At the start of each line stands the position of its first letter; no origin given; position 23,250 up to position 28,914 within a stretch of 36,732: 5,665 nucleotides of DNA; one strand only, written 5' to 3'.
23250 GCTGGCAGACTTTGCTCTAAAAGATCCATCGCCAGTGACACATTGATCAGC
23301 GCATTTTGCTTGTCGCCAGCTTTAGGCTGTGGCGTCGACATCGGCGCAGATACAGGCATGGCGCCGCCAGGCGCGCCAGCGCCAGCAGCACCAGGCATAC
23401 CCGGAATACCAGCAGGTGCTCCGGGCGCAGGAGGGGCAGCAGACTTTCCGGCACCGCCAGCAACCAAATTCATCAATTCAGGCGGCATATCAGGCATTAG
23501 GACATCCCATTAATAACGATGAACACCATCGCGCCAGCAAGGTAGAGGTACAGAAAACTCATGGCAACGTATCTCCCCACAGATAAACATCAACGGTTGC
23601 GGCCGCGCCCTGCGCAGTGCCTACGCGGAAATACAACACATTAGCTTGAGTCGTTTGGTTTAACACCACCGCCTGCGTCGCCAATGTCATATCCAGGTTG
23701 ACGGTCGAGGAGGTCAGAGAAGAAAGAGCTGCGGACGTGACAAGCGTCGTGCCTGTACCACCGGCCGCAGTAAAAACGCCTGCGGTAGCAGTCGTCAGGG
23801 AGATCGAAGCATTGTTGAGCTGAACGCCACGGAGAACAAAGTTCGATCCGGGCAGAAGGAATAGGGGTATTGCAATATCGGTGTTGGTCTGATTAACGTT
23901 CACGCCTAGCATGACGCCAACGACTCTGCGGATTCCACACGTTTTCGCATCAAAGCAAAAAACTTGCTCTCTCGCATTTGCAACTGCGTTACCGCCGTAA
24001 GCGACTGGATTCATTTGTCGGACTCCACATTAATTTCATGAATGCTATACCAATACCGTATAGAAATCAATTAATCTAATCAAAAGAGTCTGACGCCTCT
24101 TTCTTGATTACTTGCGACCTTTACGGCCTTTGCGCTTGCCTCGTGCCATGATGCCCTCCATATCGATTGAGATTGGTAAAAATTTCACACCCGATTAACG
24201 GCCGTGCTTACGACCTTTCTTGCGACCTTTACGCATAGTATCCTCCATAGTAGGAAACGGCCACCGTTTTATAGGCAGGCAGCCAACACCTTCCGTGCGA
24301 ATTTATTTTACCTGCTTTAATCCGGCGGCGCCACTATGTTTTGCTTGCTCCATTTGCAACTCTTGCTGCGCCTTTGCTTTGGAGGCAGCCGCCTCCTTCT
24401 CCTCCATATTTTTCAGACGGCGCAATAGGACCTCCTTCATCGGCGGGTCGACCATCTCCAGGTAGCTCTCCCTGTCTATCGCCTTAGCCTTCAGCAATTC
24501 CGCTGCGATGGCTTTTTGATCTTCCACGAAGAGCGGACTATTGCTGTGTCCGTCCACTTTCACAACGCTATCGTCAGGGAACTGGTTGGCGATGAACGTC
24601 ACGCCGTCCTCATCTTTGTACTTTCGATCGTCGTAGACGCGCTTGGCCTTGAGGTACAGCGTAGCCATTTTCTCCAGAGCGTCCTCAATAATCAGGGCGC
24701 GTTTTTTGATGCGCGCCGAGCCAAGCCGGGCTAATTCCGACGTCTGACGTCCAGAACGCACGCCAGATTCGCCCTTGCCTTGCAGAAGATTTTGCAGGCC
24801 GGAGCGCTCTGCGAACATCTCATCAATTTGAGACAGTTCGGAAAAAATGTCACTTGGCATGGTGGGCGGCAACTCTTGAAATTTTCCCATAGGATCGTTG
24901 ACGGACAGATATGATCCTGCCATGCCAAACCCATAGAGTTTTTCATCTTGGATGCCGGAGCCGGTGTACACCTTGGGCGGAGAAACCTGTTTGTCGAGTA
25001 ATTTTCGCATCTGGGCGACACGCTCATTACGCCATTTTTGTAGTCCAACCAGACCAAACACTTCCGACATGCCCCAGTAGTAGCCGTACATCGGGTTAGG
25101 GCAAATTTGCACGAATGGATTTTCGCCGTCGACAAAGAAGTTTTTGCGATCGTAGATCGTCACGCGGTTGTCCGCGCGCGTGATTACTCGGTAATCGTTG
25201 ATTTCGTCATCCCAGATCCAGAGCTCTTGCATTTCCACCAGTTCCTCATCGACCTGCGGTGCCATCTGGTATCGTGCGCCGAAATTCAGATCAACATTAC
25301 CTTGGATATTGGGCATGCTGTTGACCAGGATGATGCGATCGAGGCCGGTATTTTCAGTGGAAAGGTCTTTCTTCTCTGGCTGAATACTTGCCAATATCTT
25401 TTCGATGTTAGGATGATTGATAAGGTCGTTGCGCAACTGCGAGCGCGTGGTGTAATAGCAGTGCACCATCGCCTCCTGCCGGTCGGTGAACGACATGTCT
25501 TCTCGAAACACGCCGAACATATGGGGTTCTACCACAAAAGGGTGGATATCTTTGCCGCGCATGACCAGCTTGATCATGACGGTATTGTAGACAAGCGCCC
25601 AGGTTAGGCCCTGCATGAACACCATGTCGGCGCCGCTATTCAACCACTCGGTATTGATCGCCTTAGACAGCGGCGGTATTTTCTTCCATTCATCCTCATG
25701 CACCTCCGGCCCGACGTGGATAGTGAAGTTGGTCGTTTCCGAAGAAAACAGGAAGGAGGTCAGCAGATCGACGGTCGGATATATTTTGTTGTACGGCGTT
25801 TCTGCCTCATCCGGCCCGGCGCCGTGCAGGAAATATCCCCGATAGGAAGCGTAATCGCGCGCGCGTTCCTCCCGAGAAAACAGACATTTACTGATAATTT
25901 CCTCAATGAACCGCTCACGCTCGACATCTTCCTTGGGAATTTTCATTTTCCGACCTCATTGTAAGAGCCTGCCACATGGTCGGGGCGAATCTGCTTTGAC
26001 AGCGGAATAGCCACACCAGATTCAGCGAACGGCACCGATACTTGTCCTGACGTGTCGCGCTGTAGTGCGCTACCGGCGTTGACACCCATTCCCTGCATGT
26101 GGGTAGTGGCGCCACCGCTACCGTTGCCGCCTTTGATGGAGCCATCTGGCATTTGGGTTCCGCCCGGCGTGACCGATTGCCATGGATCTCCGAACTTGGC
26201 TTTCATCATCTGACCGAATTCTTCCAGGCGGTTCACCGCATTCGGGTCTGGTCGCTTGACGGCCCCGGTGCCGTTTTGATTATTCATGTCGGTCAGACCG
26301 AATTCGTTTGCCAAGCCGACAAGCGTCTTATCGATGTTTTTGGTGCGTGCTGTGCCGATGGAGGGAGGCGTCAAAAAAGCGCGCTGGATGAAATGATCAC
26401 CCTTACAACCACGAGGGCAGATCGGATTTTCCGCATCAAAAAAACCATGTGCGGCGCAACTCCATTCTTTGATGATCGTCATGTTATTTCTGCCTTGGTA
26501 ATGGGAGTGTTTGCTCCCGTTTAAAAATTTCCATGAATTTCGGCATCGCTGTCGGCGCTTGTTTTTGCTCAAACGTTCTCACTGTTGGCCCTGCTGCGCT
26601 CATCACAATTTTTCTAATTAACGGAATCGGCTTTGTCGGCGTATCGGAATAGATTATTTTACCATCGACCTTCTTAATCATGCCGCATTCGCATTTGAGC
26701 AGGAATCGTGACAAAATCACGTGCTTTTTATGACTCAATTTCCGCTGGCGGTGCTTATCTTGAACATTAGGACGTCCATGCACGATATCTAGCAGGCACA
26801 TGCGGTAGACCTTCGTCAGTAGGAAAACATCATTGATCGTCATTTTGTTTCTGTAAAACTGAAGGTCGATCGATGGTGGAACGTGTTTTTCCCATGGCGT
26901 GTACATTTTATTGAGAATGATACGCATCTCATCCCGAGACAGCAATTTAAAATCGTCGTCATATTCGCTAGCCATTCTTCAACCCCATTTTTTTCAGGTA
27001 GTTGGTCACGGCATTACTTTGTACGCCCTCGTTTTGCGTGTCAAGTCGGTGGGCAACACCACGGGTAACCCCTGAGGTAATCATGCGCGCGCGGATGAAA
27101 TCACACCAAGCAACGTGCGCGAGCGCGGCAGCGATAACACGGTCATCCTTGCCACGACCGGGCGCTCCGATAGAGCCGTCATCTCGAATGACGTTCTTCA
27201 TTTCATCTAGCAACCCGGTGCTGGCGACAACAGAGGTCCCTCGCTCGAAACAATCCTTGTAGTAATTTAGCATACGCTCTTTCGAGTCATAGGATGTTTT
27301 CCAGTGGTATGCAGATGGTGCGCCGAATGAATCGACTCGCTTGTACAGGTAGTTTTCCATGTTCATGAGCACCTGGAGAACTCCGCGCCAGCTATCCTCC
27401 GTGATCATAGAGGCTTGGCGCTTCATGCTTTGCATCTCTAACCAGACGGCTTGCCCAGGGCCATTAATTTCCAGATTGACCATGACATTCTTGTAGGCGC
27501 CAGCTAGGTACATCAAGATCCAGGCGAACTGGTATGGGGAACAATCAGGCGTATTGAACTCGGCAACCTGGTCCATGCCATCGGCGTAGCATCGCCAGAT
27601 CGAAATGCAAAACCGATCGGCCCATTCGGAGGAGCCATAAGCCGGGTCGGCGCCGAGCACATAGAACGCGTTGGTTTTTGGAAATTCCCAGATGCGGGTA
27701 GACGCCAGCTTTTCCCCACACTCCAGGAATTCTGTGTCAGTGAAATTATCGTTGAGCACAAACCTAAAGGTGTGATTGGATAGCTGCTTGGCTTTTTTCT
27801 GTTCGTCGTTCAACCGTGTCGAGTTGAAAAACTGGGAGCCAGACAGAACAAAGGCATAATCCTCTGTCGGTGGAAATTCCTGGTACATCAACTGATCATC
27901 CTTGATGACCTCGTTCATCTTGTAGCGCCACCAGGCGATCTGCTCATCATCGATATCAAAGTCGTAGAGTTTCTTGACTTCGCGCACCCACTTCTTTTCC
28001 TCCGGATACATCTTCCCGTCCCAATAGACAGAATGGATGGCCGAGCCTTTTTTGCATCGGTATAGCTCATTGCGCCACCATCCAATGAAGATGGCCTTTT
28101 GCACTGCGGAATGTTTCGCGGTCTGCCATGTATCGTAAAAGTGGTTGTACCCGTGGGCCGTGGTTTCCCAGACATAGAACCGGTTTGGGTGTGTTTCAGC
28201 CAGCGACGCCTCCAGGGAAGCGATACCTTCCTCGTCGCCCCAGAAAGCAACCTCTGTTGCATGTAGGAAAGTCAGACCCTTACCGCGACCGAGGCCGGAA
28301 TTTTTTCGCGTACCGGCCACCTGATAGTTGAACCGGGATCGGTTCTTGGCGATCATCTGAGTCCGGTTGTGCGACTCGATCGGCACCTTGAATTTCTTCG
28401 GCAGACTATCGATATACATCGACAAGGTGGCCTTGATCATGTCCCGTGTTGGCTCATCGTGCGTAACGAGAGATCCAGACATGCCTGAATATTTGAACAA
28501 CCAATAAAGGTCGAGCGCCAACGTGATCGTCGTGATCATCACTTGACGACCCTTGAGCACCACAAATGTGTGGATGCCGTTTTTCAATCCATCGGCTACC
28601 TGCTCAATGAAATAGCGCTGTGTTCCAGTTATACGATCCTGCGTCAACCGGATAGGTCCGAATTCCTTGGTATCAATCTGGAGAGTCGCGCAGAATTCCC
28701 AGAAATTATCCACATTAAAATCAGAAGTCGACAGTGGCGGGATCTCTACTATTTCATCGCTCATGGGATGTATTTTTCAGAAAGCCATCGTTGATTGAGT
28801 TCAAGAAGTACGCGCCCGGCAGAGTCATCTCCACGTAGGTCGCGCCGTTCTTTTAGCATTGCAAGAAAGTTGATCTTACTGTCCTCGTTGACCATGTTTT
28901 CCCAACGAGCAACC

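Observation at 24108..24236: Two tandem 13-aa hyper-basic micro-ORFs with strong SD sites between the portal and head genes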

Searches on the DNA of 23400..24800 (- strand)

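Call 5: search_dna_similar(query=window:23500-24400:-, collection=phages, mode=distant)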
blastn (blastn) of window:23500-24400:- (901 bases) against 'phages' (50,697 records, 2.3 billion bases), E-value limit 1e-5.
No match.

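Call 24: search_rna_families(source=window, start=23400, end=24800, threshold=evalue, max_evalue=1)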
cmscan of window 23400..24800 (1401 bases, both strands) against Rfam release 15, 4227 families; matches with E-value up to 1: 0.
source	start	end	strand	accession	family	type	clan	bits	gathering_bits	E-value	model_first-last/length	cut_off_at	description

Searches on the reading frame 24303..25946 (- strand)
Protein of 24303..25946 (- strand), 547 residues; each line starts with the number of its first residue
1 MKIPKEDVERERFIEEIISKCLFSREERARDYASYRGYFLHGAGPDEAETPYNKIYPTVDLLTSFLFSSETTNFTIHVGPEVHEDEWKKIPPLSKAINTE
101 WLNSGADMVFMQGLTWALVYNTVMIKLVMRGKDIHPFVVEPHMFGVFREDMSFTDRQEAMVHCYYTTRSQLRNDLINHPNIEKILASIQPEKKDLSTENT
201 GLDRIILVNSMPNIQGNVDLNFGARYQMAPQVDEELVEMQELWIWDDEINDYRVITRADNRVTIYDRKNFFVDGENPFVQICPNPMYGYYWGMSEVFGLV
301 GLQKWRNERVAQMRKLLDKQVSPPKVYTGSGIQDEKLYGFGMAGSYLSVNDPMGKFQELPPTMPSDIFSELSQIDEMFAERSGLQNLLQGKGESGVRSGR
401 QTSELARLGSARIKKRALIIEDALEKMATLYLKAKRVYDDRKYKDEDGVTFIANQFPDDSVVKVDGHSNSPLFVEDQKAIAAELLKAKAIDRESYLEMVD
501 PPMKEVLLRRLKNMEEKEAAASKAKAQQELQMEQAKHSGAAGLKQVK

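Call 4: search_protein_families(library=phrogs, proteins=[window:24303-25946:-])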
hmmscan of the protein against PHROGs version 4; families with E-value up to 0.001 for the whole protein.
window:24303-25946:- (547 aa): 2 families
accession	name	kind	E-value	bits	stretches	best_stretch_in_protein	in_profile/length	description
phrog_1216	-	head and packaging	7.2e-06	25.8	1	237-419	299-490/714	portal protein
phrog_104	-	head and packaging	3.1e-05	23.8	1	273-540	232-490/550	portal protein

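Call 6: find_related_loci(query=window:24303-25946:-, collection=viral_contigs, flank=4000)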
Query window:24303-25946:- (547 aa) in viral_contigs; peptide patterns used: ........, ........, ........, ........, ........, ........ (x = any residue, [..] = any of these).
10 stretches matched a pattern; 6 encode a relative of the query (tblastn E <= 1e-3); 6 distinct loci.
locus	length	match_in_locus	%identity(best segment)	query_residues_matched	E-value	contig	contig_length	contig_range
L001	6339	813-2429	57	1-538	0e+0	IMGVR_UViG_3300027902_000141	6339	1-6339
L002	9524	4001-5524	56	3-503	0e+0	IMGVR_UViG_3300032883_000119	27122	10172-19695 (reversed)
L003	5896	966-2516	49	1-513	4e-160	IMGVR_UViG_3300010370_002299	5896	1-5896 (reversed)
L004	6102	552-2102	49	1-513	9e-159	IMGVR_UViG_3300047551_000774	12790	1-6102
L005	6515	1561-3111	49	1-513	1e-155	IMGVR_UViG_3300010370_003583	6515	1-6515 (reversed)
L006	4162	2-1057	48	165-513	6e-103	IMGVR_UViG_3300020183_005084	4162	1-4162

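Call 15: find_related_loci(query=A1, collection=viral_contigs, flank=3000)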
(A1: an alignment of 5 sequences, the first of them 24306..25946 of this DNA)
Query A1 (547 aa) in viral_contigs; peptide patterns used: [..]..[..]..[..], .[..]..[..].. (x = any residue, [..] = any of these).
282 stretches matched a pattern; 212 encode a relative of the query (tblastn E <= 1e-3); the best 80 are kept; 80 distinct loci.
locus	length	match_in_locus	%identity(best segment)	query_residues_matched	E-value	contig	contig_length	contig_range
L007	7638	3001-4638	61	1-547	0e+0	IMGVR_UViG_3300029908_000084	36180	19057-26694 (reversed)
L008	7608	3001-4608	60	1-536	0e+0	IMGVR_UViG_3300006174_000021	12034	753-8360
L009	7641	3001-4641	61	1-547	0e+0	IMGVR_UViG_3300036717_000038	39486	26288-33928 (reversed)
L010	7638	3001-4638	59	1-547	0e+0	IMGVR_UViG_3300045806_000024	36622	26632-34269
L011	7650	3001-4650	58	1-547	0e+0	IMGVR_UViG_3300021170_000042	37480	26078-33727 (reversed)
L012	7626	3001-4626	57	1-540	0e+0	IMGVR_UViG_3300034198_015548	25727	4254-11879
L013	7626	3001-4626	57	1-540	0e+0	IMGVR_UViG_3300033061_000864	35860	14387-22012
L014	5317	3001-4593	56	1-531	0e+0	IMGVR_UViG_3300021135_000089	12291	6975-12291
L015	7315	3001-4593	56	1-531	0e+0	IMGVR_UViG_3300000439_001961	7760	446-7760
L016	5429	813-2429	57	1-538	0e+0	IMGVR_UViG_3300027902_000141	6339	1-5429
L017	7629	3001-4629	56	1-536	0e+0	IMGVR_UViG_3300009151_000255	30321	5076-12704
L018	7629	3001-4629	56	1-536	0e+0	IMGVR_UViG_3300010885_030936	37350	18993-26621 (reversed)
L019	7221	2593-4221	56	1-536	0e+0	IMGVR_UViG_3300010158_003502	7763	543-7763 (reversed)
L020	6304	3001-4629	56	1-536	0e+0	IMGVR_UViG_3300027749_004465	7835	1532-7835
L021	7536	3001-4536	57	1-512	0e+0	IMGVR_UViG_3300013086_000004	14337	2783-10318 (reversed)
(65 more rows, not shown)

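Call 16: find_related_loci(query=A1, collection=genome_contigs, flank=3000)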
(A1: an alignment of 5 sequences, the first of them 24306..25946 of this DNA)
Query A1 (547 aa) in genome_contigs; peptide patterns used: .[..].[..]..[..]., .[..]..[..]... (x = any residue, [..] = any of these).
243 stretches matched a pattern; 6 encode a relative of the query (tblastn E <= 1e-3); 6 distinct loci.
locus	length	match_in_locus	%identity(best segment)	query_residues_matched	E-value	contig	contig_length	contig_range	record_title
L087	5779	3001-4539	56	1-512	0e+0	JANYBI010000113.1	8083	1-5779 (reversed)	MAG: Lentisphaerae bacterium isolate GL140_5_metabat_62_sub GL140_5_k141_2111464, whole genome shotgun sequence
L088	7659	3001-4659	48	1-539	3e-164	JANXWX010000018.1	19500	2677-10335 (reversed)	MAG: Nitrosomonadales bacterium isolate GL140_2_metabat_302 GL140_2_k141_2345642, whole genome shotgun sequence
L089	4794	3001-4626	45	1-547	4e-160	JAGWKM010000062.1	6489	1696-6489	MAG: Patescibacteria group bacterium isolate REEB161 contig-150_16723, whole genome shotgun sequence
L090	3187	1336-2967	45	1-546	6e-164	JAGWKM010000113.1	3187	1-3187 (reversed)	MAG: Patescibacteria group bacterium isolate REEB161 contig-150_47288, whole genome shotgun sequence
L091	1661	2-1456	45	60-546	4e-149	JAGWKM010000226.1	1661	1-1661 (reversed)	MAG: Patescibacteria group bacterium isolate REEB161 contig-150_120578, whole genome shotgun sequence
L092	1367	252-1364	44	1-368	9e-113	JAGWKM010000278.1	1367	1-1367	MAG: Patescibacteria group bacterium isolate REEB161 contig-150_159427, whole genome shotgun sequence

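Call 19: search_dna_similar(query=window:24306-25946:-, collection=phages, mode=protein, max_rows=25)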
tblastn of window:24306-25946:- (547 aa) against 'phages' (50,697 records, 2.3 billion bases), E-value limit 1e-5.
Records with a match: 2; places in all: 2; records where one place covers at least 80% of the query: 2.
Best place of each record, by identity: <60% 2.
By first word of the organism name: Bacteriophage 2.
By host as written in the record: - 2.
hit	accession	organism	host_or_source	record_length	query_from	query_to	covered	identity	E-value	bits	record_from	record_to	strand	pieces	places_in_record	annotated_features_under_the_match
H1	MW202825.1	Bacteriophage sp.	Manatee Spring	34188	1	514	94%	50.4%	1e-157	503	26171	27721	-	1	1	portal protein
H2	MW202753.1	Bacteriophage sp.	Manatee Spring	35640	1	511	93%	50.5%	1e-158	506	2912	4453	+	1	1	portal protein | hypothetical protein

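Call 20: get_annotated_region(hit=H1, flank=3000)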
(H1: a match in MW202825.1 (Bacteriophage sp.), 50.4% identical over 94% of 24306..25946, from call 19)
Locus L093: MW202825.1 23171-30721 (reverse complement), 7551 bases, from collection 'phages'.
description: UNVERIFIED_CONTAM: Bacteriophage sp. isolate ctah5458, complete genome.
organism: Bacteriophage sp. (NCBI taxid 38018)
taxonomy: Viruses
host: -; source: Manatee Spring; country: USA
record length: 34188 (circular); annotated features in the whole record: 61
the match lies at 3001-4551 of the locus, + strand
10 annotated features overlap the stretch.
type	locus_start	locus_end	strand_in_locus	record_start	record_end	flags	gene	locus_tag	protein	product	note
CDS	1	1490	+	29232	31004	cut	-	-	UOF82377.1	terminase large subunit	-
CDS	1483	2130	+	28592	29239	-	-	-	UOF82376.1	putative s adenosylmethionine dependent methyltransferase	-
CDS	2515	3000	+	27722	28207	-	-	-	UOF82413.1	hypothetical protein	-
CDS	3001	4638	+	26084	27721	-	-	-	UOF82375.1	portal protein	-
CDS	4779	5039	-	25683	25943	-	-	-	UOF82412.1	hypothetical protein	-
CDS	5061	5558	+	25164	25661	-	-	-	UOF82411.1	hypothetical protein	-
CDS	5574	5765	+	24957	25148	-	-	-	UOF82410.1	hypothetical protein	-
CDS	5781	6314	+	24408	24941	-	-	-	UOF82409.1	hypothetical protein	-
CDS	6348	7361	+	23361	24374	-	-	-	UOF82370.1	major capsid protein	-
CDS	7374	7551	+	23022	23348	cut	-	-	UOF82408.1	hypothetical protein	-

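Call 21: get_annotated_region(hit=H2, flank=3000)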
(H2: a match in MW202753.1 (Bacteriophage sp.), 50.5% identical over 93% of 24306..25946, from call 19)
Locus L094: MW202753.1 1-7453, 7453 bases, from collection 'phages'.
description: Bacteriophage sp. isolate ctz7E20, complete genome.
organism: Bacteriophage sp. (NCBI taxid 38018)
taxonomy: Viruses
host: -; source: Manatee Spring; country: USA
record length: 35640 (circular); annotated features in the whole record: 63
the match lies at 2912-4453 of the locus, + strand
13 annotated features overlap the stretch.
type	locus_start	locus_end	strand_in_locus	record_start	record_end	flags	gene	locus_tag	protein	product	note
CDS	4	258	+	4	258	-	-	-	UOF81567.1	hypothetical protein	-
CDS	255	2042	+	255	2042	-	-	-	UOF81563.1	terminase large subunit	-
CDS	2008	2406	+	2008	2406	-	-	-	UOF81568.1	hypothetical protein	-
CDS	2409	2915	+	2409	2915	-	-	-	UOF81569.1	hypothetical protein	-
CDS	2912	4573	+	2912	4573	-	-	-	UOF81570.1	portal protein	-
CDS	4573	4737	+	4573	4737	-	-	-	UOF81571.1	hypothetical protein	-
CDS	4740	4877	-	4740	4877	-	-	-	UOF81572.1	hypothetical protein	-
CDS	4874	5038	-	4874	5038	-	-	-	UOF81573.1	hypothetical protein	-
CDS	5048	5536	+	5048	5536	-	-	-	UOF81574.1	hypothetical protein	-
CDS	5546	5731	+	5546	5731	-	-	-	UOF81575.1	hypothetical protein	-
CDS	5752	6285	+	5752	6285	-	-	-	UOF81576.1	hypothetical protein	-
CDS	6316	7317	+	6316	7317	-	-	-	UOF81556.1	major capsid protein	-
CDS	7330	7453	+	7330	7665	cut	-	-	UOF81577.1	hypothetical protein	-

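Call 25: search_protein_families(library=pfam, max_evalue=0.01, proteins=[window:24303-25946:-])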
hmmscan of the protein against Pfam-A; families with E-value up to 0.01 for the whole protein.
window:24303-25946:- (547 aa): 1 family
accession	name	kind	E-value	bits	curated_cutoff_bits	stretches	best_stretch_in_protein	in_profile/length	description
PF23899.1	SU10_portal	-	5.2e-07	28.9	30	1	120-420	177-455/593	Phage SU10 portal protein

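Call 60: find_homologous_proteins(query=window:24306-25946:-, max_evalue=0.00001)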
Query window:24306-25946:- (547 aa): 2247 proteins with E <= 0.00001 among 8000 candidates; the best 120 are listed.
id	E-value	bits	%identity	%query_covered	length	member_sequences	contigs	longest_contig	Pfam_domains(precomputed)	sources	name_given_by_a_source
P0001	0.0e+0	1249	100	100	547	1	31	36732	PF23899.2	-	-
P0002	0.0e+0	1056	84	100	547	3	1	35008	PF23899.2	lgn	-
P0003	3.4e-288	975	76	100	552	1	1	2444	-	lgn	-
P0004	5.3e-276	934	73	100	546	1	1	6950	-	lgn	-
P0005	6.7e-271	918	72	97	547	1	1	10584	PF23899.2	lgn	-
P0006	6.7e-269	911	71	100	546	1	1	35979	-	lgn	-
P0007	3.3e-231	787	63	100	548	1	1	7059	PF23899.2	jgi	jgi:hypothetical protein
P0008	2.7e-228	777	63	94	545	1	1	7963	PF23899.2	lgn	-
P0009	1.2e-226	772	62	100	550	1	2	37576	PF23899.2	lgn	-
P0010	8.5e-226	769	62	100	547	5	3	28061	PF23899.2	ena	-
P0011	3.8e-225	767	61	100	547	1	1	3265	PF23899.2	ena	-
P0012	7.9e-225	766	62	100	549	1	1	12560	PF23899.2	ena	-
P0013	1.9e-224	764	61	100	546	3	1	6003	PF23899.2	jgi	jgi:hypothetical protein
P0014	1.3e-223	762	61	100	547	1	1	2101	PF23899.2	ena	-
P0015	4.3e-222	756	63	94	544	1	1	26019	PF23899.2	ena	-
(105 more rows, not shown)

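Call 61: find_encoding_contigs(protein=P0002, flank=2500, max_places=2)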
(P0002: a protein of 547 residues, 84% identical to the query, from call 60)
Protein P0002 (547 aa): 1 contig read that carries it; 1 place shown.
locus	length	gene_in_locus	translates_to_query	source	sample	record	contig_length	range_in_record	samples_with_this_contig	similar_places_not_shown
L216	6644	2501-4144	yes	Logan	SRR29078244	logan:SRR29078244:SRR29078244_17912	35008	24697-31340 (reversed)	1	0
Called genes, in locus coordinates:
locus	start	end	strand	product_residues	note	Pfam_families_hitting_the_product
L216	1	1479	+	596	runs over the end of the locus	-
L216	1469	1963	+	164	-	-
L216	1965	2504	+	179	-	-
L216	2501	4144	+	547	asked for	PF23899:SU10_portal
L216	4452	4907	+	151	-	-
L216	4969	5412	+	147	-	-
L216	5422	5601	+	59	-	-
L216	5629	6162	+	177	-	-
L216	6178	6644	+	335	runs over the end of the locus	-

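Call 62: find_encoding_contigs(protein=P0006, flank=2500, max_places=2)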
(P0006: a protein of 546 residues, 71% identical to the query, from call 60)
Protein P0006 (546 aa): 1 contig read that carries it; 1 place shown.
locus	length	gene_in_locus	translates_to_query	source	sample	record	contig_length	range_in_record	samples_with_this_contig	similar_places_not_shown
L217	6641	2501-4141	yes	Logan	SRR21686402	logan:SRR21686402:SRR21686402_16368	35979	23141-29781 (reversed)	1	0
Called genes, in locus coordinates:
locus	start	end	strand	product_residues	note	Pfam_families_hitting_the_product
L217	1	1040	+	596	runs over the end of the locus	-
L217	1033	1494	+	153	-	-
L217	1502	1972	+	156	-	PF05551:zf-His_Me_endon (weak), PF13392:HNH_3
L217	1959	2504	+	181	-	-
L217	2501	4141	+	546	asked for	-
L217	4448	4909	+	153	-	-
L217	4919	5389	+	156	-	-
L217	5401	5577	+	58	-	-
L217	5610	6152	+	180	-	-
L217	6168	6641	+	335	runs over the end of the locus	-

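Call 63: find_encoding_contigs(protein=P0004, flank=2500, max_places=2)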
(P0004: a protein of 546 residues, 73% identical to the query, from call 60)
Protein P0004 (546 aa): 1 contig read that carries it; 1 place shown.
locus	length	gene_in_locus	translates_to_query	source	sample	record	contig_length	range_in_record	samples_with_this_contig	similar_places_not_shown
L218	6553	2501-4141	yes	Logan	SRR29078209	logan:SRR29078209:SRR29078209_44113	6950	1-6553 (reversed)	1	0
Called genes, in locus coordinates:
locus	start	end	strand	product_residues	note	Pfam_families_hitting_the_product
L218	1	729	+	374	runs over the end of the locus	?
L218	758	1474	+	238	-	-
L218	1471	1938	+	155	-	-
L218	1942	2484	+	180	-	-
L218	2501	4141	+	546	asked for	-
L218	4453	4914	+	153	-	-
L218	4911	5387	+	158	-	-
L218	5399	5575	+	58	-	-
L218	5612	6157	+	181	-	-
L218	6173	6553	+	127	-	?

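Call 64: find_encoding_contigs(protein=P0005, flank=2500, max_places=2)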
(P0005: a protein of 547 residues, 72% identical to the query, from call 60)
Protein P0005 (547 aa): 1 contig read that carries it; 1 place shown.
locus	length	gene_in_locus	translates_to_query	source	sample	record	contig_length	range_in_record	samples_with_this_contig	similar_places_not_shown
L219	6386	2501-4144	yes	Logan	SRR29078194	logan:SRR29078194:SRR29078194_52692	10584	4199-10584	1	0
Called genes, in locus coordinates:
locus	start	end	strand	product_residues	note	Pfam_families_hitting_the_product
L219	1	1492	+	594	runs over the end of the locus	-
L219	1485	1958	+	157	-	-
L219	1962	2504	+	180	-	-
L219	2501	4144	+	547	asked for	PF23899:SU10_portal (faint)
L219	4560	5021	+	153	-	-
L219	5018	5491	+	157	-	-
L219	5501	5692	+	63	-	-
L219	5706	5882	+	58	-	-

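Call 78: find_encoding_contigs(protein=P0001, flank=1200, max_places=10)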
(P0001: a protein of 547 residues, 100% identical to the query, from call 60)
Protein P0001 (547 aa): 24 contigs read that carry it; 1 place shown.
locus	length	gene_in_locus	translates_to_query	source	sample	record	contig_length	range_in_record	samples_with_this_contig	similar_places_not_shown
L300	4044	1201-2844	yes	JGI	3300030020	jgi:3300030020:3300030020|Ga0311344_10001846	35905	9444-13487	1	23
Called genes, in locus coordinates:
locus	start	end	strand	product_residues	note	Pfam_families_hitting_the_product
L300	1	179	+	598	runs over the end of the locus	-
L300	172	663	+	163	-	-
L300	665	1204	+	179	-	-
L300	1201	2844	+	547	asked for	PF23899:SU10_portal (weak)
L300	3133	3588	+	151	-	-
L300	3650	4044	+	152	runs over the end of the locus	-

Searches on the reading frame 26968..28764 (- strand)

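Call 4: search_protein_families(library=phrogs, proteins=[window:26968-28764:-])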
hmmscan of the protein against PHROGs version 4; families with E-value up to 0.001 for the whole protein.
window:26968-28764:- (598 aa): 1 family
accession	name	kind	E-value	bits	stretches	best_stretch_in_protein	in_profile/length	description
phrog_38407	-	unknown function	1.3e-11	45.1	1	223-550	39-345/370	-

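Call 25: search_protein_families(library=pfam, max_evalue=0.01, proteins=[window:26968-28764:-])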
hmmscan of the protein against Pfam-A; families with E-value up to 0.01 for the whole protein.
window:26968-28764:- (598 aa): 0 families
